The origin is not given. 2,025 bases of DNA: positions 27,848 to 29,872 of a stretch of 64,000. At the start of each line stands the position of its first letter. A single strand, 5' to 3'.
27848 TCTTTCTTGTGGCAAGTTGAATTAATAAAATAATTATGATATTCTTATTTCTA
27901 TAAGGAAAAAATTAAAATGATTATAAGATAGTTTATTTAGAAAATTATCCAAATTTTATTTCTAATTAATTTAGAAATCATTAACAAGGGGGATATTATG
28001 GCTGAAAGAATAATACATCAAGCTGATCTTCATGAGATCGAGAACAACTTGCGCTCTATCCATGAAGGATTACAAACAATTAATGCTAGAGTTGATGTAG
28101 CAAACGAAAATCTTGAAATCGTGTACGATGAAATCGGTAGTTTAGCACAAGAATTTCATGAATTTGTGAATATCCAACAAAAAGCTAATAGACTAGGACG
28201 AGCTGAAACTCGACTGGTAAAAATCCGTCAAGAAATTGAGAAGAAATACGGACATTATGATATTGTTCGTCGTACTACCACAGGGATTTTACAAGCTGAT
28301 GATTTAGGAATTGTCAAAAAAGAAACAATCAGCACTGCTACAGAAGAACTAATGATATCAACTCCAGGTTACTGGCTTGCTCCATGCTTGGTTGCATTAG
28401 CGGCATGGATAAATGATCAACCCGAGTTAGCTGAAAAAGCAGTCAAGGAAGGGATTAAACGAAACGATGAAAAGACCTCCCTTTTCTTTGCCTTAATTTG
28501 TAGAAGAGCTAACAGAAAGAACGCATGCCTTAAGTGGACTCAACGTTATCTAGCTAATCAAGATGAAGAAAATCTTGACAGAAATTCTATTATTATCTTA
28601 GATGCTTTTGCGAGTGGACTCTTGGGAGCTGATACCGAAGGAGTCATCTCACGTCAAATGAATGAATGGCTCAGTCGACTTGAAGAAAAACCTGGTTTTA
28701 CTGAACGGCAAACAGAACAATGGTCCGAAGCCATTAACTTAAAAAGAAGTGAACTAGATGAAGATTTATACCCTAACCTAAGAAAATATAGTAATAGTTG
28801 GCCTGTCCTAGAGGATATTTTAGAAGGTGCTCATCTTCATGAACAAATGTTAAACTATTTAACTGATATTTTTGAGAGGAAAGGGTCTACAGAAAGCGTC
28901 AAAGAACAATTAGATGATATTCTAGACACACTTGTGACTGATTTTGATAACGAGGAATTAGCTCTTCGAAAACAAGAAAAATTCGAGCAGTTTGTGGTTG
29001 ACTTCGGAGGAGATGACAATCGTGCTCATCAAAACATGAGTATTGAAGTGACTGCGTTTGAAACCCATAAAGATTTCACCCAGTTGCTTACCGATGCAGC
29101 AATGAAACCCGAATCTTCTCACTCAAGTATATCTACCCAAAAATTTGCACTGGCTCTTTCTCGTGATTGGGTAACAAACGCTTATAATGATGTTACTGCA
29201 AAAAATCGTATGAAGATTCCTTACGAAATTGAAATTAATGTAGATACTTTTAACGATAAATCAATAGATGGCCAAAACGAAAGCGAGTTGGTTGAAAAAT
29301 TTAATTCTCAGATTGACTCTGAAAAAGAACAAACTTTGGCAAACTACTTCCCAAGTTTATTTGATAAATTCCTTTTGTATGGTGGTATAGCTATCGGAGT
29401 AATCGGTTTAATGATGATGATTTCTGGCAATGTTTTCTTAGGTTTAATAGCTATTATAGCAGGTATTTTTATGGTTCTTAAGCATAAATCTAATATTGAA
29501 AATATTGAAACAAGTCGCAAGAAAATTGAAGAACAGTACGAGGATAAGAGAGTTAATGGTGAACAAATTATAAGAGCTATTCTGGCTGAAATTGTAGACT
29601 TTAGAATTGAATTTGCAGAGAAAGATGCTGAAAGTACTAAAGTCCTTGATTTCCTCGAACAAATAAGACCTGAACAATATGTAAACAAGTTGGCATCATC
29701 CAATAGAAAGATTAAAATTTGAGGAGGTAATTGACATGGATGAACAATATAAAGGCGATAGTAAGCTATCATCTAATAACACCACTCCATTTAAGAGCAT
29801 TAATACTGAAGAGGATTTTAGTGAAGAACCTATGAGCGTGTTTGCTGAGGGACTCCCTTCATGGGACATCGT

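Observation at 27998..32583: Uncharacterised four-gene operon ending in a two-domain classical AAA+ ATPase, in a defence-island context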

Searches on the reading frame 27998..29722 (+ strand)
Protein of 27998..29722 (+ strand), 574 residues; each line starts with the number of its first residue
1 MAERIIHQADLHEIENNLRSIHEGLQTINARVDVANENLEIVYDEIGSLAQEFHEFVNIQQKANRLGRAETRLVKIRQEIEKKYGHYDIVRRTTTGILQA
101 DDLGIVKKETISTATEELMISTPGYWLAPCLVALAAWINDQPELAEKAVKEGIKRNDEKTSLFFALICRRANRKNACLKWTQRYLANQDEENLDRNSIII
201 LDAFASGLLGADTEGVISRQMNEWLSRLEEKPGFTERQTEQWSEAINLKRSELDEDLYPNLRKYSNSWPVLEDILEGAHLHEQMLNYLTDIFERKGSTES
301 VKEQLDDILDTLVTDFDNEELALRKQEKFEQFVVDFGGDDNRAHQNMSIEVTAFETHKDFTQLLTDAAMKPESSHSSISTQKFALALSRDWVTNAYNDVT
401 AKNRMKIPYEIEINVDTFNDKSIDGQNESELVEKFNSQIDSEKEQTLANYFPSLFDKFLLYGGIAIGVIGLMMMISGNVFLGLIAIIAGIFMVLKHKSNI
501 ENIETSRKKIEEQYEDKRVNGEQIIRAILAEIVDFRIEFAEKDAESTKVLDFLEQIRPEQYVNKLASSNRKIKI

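Call 3: search_protein_families(library=pfam, proteins=[window:27998-29722:+], max_evalue=1)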
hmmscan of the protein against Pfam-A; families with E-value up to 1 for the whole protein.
window:27998-29722:+ (574 aa): 6 families
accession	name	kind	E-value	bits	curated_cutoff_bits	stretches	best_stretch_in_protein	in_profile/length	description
PF04136.21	COG3_N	-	0.0066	16.8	27.9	1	15-110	3-95/147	Conserved oligomeric Golgi complex subunit 3, N-terminal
PF09946.14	DUF2178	-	0.014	15.9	22.8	1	466-503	8-44/104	Predicted membrane protein (DUF2178)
PF07377.18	DUF1493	-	0.038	15.1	21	1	392-453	12-72/108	Protein of unknown function (DUF1493)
PF14712.11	Snapin_Pallidin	-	0.051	14.5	29.6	0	24-81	14-72/89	Snapin/Pallidin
PF04123.18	DUF373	-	0.065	13.1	28.3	1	454-535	153-235/335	Domain of unknown function (DUF373)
PF04632.18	FUSC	-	0.27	10.2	30.9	1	298-400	250-354/660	Fusaric acid resistance protein family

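Call 4: search_protein_families(library=padloc, proteins=[window:27998-29722:+], max_evalue=1)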
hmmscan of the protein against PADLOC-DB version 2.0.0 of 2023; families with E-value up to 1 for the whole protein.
window:27998-29722:+ (574 aa): 0 families

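Call 5: search_protein_families(library=ncbifam, proteins=[window:27998-29722:+], max_evalue=1)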
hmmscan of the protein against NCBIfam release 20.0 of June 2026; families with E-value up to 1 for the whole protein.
window:27998-29722:+ (574 aa): 5 families
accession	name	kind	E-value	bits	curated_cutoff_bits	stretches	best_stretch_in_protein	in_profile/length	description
NF006567.0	PRK09077.1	equivalog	0.014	13.7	629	1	29-91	423-484/537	L-aspartate oxidase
NF040495.1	tranport_ArsG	equivalog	0.018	14.4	200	1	463-527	70-134/225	aromatic aminobenezylarsenical efflux permease ArsG family transporter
NF047776.1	LIC11485_Nterm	subfamily_domain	0.023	14.6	80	1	125-190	27-91/105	LIC_11485 family protein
NF033749.1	bact_hemeryth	subfamily_domain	0.11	12.6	84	1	283-356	24-92/129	bacteriohemerythrin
NF045846.1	MSC0882_dom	subfamily_domain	0.19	10.9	60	0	146-181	79-114/244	MSC_0882 family membrane protein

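Call 6: search_protein_families(library=phrogs, proteins=[window:27998-29722:+], max_evalue=1)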
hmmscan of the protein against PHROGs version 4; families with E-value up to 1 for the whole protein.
window:27998-29722:+ (574 aa): 9 families
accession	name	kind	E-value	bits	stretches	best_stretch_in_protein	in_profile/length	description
phrog_33144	-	unknown function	0.025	15.6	1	279-322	49-93/117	-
phrog_33640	-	unknown function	0.03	15.5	1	473-522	8-55/62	-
phrog_30074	-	unknown function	0.035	15.5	1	120-144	35-60/62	-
phrog_24440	-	unknown function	0.036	15.3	1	486-564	20-98/117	-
phrog_20802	-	unknown function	0.074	14.7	1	409-457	27-76/108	-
phrog_12255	-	unknown function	0.12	14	1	15-66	9-60/77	-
phrog_3879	-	unknown function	0.12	13.3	1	482-517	12-47/54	-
phrog_1103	-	unknown function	0.26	12.4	1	11-49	7-43/80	-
phrog_4080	-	head and packaging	0.53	11.3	1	289-370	73-152/188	scaffolding protein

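Call 10: find_homologous_proteins(query=window:27998-29722:+, max_evalue=0.001)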
Query window:27998-29722:+ (574 aa): 2998 proteins with E <= 0.001 among 8000 candidates; the best 120 are listed.
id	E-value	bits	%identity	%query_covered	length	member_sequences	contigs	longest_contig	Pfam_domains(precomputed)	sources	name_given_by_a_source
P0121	0.0e+0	1263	100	100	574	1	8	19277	-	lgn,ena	-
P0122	0.0e+0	1246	99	100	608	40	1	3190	-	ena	-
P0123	0.0e+0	1243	98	100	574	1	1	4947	-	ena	-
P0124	0.0e+0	1243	98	100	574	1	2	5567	-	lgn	-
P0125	0.0e+0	1238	98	100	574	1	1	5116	-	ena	-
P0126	0.0e+0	1237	98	100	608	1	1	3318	-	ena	-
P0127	0.0e+0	1237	98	100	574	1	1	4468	-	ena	-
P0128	0.0e+0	1236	98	100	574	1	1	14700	-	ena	-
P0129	0.0e+0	1235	98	100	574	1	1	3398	-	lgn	-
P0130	0.0e+0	1234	97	100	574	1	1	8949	-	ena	-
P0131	0.0e+0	1233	97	100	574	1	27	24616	-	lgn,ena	-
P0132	0.0e+0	1233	97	100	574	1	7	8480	-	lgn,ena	-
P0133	0.0e+0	1232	97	100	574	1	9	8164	-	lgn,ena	-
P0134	0.0e+0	1232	97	100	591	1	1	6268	-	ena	-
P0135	0.0e+0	1230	97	100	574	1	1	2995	-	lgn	-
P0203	8.8e-287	970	74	100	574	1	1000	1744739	-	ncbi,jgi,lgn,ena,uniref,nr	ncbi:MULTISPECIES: hypothetical protein [unclassified Blautia]|jgi:hypothetical protein|uniref:hypot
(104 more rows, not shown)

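Call 46: predict_structure(alignment_id=A5)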
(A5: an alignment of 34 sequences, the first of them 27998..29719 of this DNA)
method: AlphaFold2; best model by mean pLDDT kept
length: 574 residues; sequences in the alignment: 34
mean_pLDDT: 42.9   pTM: 0.23
mean pLDDT of the five models: 42.9, 42.4, 41.5, 40.7, 39.2
residues with pLDDT >= 90: 0; 70-90: 75; 50-70: 83; < 50: 416
segments of 3 or more residues with pLDDT < 50: 1-132, 134-142, 165-178, 187-221, 224-226, 228-235, 237-324, 349-427, 527-542, 553-574
pLDDT, mean of each block of 10 residues (from residue 1): 29 38 37 30 26 27 27 30 29 26 27 32 40 45 51 50 48 48 49 43 40 40 47 45 41 32 32 31 33 32 33 32 55 60 54 35 28 26 25 31 29 28 42 70 74 68 73 75 71 76 78 76 50 35 50 44 31 22
secondary structure, 60 per line:
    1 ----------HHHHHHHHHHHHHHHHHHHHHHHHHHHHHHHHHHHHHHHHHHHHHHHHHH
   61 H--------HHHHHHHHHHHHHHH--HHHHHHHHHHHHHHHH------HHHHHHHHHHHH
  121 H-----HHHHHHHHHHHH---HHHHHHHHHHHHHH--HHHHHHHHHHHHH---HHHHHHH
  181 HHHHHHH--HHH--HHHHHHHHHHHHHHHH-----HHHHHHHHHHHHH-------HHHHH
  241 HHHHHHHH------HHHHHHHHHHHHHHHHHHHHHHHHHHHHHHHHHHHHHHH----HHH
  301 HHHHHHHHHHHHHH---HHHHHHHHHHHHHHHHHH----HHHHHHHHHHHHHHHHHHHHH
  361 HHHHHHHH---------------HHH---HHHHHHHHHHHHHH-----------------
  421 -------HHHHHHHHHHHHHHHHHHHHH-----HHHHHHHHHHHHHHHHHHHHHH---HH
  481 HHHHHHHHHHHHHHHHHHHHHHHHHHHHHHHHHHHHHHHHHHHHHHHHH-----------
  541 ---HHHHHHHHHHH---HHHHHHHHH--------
elements in order: H11-61 H70-84 H87-102 H109-121 H127-138 H142-155 H158-170 H174-187 H195-210 H216-228 H236-248 H255-293 H298-314 H318-335 H340-368 H390-403 H428-448 H454-475 H479-529 H544-554 H558-566
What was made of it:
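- Checked: The low-confidence AF2 model puts two helices there (call 46).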

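Call 49: search_solved_structures(query=A6, max_evalue=10, show_alignments=2)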
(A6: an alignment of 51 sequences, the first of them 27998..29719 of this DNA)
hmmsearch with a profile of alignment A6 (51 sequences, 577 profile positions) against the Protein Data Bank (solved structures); distinct sequences matched with E-value up to 10: 11.
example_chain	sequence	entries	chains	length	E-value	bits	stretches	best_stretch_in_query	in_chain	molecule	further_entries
6kos_A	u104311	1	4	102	0.0087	17.7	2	15-69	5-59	SUWA (Super WA20)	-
3vjf_A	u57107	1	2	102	0.064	14.8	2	15-69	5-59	WA20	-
2jua_A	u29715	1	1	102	0.13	13.7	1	11-51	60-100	de novo protein S836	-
8tvi_A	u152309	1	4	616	0.23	13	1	8-49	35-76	Langya virus attachment glycoprotein G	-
9cuy_c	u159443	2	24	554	0.44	12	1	9-60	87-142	Short tail fiber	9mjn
1p68_A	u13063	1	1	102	0.62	11.5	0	11-51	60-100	De novo designed protein S-824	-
7muc_AF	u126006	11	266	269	0.69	11.4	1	10-62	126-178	DotF | IcmG (DotF)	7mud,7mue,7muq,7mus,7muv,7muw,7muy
6j8g_C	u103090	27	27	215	0.94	11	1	379-518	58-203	Sodium channel subunit beta-2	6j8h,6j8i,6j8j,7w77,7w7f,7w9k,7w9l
8xmn_C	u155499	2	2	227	1.1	10.7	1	379-519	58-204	Sodium channel subunit beta-2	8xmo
36hu_K1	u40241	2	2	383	3.3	9.2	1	461-518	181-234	Flagellar biosynthetic protein FlhB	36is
9ugr_A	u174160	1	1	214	6.3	8.2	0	19-85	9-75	Syn-F4-Link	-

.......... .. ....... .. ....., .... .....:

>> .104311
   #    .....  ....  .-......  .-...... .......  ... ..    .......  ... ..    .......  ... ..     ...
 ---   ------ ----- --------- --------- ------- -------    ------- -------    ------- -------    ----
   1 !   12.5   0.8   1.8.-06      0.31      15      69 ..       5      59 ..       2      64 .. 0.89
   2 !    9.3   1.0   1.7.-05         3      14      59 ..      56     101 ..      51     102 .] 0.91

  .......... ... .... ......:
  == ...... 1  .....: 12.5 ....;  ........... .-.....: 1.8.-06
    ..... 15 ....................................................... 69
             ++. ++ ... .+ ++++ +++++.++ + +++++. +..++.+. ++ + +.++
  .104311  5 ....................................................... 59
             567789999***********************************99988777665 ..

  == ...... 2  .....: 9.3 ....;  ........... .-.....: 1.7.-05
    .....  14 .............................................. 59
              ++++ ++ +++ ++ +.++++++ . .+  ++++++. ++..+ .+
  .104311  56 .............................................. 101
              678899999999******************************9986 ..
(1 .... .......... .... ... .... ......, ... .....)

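Call 52: search_dna_similar(query=window:27998-29719:+, collection=phages, mode=protein, max_evalue=0.001)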
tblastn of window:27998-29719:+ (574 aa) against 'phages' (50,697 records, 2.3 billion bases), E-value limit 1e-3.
Records with a match: 1; places in all: 1; records where one place covers at least 80% of the query: 1.
Best place of each record, by identity: 95-99% 1.
By first word of the organism name: Streptococcus 1.
By host as written in the record: Streptococcus oralis U-o2 1.
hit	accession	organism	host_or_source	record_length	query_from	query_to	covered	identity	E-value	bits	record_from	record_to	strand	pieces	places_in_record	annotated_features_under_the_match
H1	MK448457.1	Streptococcus satellite phage Javan368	Streptococcus oralis U-o2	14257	1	574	100%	96.0%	0e+0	1129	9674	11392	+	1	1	hypothetical protein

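Call 54: search_dna_similar(query=window:27998-29719:+, collection=plasmids, mode=protein, max_evalue=0.001)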
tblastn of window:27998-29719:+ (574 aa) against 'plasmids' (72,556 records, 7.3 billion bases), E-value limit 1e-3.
Records with a match: 4; places in all: 4; records where one place covers at least 80% of the query: 4.
Best place of each record, by identity: <60% 4.
By first word of the organism name: Komagataeibacter 2; Fusobacterium 1; Comamonas 1.
By predicted mobility (MOB-suite, as given by PLSDB): non-mobilizable 4.
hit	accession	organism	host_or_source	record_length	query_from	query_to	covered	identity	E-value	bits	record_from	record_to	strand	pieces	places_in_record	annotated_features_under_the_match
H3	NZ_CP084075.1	Fusobacterium vincentii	-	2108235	1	572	100%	51.9%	0e+0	608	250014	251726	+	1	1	none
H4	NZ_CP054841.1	Comamonas antarctica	whole organism,R2A medium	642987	3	574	100%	38.9%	9e-123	405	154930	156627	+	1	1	hypothetical protein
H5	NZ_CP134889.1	Komagataeibacter nataicola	bacteria culture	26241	1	572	100%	37.8%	8e-105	353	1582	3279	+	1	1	hypothetical protein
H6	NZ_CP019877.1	Komagataeibacter nataicola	-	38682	1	572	100%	37.8%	8e-105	353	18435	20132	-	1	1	hypothetical protein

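Call 56: get_annotated_region(hit=H5, flank=12000)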
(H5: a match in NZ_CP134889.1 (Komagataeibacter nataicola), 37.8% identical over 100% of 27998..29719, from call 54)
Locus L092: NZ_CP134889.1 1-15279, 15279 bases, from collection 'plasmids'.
description: Komagataeibacter nataicola strain FWP-2023 plasmid unnamed1
organism: Komagataeibacter nataicola (NCBI taxid 265960)
taxonomy: Bacteria; Pseudomonadota; Alphaproteobacteria; Rhodospirillales; Acetobacteraceae; Komagataeibacter; Komagataeibacter nataicola
host: -; source: bacteria culture; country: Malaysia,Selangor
typing (MOB-suite, as given by PLSDB): non-mobilizable; replicon rep_cluster_1336
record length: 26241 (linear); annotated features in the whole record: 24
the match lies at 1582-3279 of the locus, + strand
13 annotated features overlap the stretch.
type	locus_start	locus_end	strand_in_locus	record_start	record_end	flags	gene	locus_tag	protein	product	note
CDS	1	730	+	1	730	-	-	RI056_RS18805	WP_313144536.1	IS3 family transposase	-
CDS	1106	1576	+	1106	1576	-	-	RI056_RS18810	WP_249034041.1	hypothetical protein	-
CDS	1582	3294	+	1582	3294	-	-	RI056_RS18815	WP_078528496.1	hypothetical protein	-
CDS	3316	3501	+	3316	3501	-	-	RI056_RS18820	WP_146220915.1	hypothetical protein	-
CDS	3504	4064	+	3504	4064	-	-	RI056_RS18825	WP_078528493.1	hypothetical protein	-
CDS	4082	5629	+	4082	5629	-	-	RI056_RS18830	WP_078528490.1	AAA family ATPase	-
CDS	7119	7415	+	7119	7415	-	-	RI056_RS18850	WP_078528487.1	WGR domain-containing protein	-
CDS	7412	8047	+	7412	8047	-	-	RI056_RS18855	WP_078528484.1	tyrosine-type recombinase/integrase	GO:0015074 - DNA integration [Evidence IEA]; GO:0006310 - DNA recombination [Evidence IEA]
CDS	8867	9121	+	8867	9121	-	-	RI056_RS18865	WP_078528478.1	CopG family transcriptional regulator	-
CDS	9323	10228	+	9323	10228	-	-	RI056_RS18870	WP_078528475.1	replication protein RepA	-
CDS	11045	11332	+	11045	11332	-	-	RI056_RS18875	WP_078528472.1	ribbon-helix-helix domain-containing protein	-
CDS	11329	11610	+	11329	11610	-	-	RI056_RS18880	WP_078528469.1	type II toxin-antitoxin system RelE/ParE family toxin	GO:0030541 - plasmid partitioning [Evidence IEA]; GO:0051290 - protein heterotetramerization [Evidence IEA]; GO:0009432 ...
CDS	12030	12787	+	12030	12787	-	-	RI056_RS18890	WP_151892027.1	IS5 family transposase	-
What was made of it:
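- It occurs on a 26-kb plasmid that also carries a toxin-antitoxin pair (call 56).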

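Call 58: get_annotated_region(hit=H4, flank=9000)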
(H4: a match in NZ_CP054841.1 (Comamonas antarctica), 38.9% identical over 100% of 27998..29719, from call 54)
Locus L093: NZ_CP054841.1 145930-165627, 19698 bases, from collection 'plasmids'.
description: Comamonas antarctica strain 16-35-5 plasmid unnamed1, complete sequence
organism: Comamonas antarctica (NCBI taxid 2743470)
taxonomy: Bacteria; Pseudomonadota; Betaproteobacteria; Burkholderiales; Comamonadaceae; Comamonas; Comamonas antarctica
host: -; source: whole organism,R2A medium; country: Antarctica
typing (MOB-suite, as given by PLSDB): non-mobilizable; mating-pair formation MPF_T
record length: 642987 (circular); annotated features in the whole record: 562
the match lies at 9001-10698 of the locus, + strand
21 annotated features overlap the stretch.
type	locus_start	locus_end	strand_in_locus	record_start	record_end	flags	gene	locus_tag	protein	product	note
CDS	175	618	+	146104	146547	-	-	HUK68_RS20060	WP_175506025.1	hypothetical protein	-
CDS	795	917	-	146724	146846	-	-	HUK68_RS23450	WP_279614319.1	hypothetical protein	-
CDS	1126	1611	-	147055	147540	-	-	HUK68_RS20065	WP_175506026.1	hypothetical protein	-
CDS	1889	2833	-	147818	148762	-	-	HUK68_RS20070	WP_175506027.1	hypothetical protein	-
CDS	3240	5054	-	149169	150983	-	-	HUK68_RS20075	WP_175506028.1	hypothetical protein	-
CDS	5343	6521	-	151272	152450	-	-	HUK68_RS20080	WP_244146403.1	multidrug effflux MFS transporter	GO:0055085 - transmembrane transport [Evidence IEA]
CDS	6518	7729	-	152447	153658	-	-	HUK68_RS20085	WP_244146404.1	MFS transporter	GO:0055085 - transmembrane transport [Evidence IEA]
CDS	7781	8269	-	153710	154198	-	-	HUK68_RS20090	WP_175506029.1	MarR family transcriptional regulator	-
CDS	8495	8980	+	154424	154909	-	-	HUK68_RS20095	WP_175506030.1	hypothetical protein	-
CDS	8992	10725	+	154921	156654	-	-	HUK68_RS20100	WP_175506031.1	hypothetical protein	-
CDS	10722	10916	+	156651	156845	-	-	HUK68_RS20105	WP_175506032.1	hypothetical protein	-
CDS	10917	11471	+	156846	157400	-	-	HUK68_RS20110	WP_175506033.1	hypothetical protein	-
CDS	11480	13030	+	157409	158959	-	-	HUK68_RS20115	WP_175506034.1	AAA family ATPase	-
CDS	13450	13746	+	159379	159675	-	-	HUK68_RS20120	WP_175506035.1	YciI family protein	-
CDS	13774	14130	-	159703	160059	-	-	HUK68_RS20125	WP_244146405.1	DUF1294 domain-containing protein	-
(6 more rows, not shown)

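Call 59: get_annotated_region(hit=H3, flank=9000)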
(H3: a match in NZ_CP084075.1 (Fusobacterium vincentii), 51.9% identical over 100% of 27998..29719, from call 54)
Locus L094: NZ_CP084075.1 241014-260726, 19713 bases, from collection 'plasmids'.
description: Fusobacterium vincentii strain SB055 plasmid pSB055A, complete sequence
organism: Fusobacterium vincentii (NCBI taxid 155615)
taxonomy: Bacteria; Fusobacteriota; Fusobacteriia; Fusobacteriales; Fusobacteriaceae; Fusobacterium; Fusobacterium vincentii
host: -; source: -; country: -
typing (MOB-suite, as given by PLSDB): non-mobilizable
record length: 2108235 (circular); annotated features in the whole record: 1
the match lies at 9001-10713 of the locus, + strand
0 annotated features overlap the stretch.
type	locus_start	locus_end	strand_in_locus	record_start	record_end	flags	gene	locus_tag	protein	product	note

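Call 63: find_encoding_contigs(protein=P0203, flank=10000, max_places=8)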
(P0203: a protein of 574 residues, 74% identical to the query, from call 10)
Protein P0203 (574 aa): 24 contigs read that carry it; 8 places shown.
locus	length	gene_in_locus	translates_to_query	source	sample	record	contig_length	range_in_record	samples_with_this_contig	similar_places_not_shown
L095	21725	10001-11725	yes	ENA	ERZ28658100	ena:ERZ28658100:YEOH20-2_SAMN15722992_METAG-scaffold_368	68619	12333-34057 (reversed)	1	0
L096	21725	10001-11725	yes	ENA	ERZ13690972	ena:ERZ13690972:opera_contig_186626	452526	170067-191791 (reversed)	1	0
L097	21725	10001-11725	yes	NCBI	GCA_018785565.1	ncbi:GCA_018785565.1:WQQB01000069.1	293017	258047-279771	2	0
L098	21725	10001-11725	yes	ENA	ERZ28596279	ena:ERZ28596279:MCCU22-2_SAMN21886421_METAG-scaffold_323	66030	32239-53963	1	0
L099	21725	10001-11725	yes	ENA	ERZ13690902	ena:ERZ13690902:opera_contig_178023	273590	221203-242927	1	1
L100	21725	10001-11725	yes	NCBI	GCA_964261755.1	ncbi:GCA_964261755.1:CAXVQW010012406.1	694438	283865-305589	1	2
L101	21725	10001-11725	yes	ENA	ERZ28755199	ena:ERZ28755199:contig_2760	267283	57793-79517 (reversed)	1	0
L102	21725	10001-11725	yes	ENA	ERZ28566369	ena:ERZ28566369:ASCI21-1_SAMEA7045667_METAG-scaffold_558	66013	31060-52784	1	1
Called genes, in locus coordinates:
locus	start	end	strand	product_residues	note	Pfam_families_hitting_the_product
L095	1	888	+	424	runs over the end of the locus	PF13620:CarboxypepD_reg (faint), PF01471:PG_binding_1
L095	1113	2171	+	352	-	PF13515:FUSC_2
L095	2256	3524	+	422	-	PF02127:Peptidase_M18, PF05343:Peptidase_M42 (weak)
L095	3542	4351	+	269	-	PF00702:Hydrolase (faint), PF08282:Hydrolase_3, PF12710:HAD (faint), PF05116:S6PP (weak)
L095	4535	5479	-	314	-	PF03547:Mem_trans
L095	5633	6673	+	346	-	PF13350:Y_phosphatase3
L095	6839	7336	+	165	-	PF01842:ACT, PF22629:ACT_AHAS_ss, PF13710:ACT_5, PF10369:ALS_ss_C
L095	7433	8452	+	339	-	PF00670:AdoHcyase_NAD (faint), PF02826:2-Hacid_dh_C (weak), PF03446:NAD_binding_2 (weak), PF03807:F420_oxidored (weak), PF07991:KARI_N, PF01450:KARI_C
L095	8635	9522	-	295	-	PF00126:HTH_1, PF03466:LysR_substrate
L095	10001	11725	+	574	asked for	-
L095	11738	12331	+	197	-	PF24463:DUF7577 (faint), PF12773:DZR, PF13240:Zn_Ribbon_1 (faint)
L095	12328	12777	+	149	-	-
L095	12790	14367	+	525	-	PF00004:AAA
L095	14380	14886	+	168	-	-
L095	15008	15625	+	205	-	PF04892:VanZ-LLP1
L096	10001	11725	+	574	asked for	-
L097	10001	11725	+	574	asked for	-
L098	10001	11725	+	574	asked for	-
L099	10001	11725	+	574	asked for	-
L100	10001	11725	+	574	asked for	-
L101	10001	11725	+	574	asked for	-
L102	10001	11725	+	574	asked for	-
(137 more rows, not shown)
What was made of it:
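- The Blautia copy lies among ilv/leu genes (call 63). The module is stably fixed in Blautia (call 63).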
